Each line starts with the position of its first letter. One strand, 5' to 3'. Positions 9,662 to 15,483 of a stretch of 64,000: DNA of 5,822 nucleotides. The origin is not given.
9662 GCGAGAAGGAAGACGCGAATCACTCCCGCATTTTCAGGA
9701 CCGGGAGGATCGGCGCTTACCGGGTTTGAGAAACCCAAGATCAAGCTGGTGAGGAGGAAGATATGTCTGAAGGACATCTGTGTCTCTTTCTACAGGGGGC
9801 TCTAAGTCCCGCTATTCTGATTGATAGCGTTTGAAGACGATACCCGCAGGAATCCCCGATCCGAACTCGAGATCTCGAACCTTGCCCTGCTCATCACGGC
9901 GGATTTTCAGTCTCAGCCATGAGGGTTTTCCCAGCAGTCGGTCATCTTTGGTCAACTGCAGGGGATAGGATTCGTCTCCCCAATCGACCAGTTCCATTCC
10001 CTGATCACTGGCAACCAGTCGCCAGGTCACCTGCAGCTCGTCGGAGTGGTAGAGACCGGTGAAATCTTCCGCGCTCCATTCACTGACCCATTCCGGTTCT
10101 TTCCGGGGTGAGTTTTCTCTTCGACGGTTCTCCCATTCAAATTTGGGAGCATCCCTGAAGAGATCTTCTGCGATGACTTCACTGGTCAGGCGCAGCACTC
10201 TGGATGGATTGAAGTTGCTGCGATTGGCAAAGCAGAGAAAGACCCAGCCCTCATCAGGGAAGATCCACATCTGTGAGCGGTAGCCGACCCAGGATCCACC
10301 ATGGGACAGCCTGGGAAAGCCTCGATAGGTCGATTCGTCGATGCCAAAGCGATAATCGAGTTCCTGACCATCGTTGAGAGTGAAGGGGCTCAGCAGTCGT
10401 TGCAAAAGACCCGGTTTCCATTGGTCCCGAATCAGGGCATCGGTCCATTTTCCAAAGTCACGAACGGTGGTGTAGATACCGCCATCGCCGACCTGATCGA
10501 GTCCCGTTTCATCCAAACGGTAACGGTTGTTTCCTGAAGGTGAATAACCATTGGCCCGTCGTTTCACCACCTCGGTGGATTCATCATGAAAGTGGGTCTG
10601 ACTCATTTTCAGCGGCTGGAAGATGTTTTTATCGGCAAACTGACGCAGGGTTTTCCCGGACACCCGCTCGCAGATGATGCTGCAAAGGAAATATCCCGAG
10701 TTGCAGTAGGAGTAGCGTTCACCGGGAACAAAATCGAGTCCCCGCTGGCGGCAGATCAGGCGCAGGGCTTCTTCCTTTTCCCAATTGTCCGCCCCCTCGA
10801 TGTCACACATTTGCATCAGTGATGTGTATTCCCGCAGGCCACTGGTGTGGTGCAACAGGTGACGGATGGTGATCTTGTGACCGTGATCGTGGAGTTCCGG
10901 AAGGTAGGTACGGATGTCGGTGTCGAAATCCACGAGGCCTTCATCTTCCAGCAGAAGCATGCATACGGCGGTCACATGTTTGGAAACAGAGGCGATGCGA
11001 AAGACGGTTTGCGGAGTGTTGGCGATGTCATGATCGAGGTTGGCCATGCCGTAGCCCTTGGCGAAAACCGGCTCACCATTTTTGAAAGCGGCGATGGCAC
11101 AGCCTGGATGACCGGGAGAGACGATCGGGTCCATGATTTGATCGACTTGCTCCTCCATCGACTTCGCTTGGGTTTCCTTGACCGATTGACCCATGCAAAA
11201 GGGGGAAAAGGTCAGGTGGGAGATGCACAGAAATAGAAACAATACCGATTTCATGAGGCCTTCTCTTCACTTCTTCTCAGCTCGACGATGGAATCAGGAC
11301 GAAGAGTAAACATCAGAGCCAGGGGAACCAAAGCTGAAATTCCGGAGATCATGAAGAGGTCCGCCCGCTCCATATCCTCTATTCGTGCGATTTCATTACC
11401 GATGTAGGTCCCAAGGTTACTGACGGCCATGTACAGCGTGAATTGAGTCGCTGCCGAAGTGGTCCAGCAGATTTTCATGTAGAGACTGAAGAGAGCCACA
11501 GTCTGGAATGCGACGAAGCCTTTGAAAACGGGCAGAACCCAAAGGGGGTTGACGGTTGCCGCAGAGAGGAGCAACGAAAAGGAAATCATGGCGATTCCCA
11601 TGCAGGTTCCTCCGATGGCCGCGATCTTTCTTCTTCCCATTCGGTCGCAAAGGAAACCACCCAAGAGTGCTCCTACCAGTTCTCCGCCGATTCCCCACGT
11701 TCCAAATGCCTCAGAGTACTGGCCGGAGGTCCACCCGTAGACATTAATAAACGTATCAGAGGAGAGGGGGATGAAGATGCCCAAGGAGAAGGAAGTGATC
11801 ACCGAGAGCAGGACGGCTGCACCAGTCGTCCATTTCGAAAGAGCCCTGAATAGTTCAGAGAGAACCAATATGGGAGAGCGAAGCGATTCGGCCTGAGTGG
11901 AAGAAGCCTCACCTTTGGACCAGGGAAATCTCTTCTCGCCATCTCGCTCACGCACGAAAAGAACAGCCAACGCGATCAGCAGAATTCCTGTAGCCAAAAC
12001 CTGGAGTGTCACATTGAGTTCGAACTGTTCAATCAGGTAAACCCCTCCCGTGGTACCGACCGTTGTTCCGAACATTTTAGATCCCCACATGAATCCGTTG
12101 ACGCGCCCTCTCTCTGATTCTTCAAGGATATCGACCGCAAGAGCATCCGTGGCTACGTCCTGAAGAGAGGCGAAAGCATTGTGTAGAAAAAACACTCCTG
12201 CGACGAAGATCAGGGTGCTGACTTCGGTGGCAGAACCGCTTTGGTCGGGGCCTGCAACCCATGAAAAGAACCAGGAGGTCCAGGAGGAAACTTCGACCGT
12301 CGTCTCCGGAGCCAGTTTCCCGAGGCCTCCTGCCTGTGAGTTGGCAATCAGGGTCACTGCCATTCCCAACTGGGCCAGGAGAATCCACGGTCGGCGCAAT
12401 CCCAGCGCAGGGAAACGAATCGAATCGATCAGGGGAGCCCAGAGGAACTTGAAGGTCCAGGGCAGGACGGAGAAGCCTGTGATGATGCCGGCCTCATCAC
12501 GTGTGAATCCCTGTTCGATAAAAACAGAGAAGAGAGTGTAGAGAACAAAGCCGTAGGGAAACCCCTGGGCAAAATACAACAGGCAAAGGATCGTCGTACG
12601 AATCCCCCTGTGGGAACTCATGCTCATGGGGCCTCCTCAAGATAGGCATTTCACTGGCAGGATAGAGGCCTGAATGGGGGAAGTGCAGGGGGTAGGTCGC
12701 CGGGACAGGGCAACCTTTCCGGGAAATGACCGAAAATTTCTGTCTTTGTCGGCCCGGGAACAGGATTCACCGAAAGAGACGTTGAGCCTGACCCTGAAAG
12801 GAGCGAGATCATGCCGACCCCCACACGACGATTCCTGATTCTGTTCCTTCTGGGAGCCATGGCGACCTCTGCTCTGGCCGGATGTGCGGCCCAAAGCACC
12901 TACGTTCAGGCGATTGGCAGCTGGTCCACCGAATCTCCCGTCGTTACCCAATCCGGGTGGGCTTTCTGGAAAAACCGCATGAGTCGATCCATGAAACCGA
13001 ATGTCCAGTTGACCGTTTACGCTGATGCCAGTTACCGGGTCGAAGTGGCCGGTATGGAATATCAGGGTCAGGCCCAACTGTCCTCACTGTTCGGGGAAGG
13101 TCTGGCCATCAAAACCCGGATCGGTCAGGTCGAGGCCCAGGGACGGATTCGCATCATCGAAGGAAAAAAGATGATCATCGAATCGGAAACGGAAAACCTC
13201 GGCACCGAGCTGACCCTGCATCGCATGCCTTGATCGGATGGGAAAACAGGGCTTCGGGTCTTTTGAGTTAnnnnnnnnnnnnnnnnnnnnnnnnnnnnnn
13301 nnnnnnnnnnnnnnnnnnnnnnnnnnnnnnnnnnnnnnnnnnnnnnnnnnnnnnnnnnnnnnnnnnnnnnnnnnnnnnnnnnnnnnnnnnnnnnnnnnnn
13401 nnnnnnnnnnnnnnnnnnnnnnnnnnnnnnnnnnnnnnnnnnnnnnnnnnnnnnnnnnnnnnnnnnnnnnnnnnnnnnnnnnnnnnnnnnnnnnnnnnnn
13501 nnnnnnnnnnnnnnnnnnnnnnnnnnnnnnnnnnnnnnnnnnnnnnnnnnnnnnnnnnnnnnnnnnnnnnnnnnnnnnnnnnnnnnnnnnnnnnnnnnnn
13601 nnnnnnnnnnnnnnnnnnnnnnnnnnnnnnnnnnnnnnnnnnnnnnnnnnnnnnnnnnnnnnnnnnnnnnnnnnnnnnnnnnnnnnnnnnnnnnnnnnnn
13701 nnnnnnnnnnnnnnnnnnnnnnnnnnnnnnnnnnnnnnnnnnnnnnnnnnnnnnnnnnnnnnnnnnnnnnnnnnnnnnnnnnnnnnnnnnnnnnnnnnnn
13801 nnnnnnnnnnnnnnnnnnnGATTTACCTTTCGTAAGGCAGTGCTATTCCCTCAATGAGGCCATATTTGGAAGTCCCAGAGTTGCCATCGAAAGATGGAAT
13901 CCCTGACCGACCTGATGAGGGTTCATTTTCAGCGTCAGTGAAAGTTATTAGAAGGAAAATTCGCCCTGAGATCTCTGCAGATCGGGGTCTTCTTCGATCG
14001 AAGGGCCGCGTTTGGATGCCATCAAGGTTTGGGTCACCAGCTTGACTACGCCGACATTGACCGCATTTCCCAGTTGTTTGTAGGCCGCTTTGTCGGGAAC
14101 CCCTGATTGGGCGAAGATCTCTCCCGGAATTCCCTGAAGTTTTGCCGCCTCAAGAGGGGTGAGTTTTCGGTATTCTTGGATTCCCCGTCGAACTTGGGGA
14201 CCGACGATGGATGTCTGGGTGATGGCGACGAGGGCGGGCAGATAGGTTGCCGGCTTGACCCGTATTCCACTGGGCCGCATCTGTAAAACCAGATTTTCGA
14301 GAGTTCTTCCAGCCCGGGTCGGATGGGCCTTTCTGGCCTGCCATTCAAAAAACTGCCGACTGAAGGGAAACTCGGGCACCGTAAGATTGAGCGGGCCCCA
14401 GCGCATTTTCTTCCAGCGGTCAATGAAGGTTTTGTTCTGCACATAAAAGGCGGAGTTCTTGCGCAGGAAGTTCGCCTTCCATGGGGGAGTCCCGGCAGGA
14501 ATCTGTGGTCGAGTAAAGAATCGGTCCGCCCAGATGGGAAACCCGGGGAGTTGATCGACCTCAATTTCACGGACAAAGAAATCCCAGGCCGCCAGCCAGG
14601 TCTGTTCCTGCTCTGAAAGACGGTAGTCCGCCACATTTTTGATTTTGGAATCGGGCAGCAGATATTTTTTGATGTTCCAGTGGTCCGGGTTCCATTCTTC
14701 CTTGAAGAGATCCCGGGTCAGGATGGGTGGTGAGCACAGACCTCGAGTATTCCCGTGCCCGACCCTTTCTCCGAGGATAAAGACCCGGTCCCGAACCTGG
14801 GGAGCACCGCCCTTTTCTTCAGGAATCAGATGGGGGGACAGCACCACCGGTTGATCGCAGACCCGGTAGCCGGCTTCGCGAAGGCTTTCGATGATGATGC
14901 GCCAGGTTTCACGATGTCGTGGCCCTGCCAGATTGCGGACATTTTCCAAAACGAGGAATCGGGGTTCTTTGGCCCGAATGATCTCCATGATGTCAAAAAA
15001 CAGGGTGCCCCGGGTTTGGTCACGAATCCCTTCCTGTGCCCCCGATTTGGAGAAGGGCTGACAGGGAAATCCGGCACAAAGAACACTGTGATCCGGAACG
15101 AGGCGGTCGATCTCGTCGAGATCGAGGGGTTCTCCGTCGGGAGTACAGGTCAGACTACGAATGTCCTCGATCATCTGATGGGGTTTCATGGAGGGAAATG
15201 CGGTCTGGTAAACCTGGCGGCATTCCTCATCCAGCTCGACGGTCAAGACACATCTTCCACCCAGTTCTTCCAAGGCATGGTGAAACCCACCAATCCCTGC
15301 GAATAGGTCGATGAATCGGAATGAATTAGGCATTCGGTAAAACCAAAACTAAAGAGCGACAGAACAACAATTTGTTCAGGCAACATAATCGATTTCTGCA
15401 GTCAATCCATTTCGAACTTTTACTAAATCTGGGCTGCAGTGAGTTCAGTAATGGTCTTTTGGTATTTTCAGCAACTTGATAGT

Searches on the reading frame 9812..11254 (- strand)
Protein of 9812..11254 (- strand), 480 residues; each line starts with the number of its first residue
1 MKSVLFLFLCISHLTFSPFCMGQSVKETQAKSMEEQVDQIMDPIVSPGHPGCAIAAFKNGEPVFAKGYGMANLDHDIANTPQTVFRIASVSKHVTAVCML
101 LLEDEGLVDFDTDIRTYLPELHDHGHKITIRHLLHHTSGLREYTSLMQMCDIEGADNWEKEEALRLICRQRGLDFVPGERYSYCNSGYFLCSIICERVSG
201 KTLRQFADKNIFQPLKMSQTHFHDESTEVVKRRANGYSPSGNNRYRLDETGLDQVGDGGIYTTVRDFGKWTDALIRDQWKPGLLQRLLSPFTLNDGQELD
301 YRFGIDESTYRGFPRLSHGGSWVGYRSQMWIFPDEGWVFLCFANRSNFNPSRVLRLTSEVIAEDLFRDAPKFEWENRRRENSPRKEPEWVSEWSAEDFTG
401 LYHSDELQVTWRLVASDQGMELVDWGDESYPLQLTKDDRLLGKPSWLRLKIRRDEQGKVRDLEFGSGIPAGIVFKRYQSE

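Call 77: search_protein_families(library=pfam, proteins=[window:9812-11254:-], max_evalue=0.00001)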
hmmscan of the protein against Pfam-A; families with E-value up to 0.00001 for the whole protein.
window:9812-11254:- (480 aa): 1 family
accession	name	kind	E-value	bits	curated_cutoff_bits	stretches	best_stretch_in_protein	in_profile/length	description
PF00144.29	Beta-lactamase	-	1.3e-62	212.3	27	1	38-356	2-321/329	Beta-lactamase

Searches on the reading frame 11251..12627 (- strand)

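Call 77: search_protein_families(library=pfam, proteins=[window:11251-12627:-], max_evalue=0.00001)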
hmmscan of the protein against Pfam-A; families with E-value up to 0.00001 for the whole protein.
window:11251-12627:- (458 aa): 3 families
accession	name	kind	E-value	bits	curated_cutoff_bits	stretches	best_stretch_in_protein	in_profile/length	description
PF07690.21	MFS_1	-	9.8e-21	74.5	33.4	1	14-410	1-346/347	Major Facilitator Superfamily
PF13000.13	Acatn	-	6.1e-13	48.6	23.7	1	13-171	4-150/546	Acetyl-coenzyme A transporter 1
PF03092.22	BT1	-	5.6e-09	35.7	22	1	142-276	89-228/432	BT1 family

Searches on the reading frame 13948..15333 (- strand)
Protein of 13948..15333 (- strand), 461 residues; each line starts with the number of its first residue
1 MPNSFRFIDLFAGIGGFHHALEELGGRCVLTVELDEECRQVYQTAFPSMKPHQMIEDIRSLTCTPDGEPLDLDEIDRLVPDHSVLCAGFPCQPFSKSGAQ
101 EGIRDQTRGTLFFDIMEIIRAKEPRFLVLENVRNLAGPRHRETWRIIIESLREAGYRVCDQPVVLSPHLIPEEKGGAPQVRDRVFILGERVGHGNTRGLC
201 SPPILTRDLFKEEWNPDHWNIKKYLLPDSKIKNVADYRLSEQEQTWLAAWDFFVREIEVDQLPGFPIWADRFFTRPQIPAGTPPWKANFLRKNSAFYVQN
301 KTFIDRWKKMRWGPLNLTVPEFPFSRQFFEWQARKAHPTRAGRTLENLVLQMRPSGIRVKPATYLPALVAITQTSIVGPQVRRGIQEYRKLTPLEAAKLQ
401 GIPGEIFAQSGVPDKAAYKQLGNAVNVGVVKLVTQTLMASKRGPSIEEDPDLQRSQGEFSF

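Call 77: search_protein_families(library=pfam, proteins=[window:13948-15333:-], max_evalue=0.00001)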
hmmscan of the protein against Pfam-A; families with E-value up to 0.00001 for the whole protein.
window:13948-15333:- (461 aa): 1 family
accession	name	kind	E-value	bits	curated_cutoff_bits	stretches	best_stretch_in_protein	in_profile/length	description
PF00145.23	DNA_methylase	-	8.2e-63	213.2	22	1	5-436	1-321/324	C-5 cytosine-specific DNA methylase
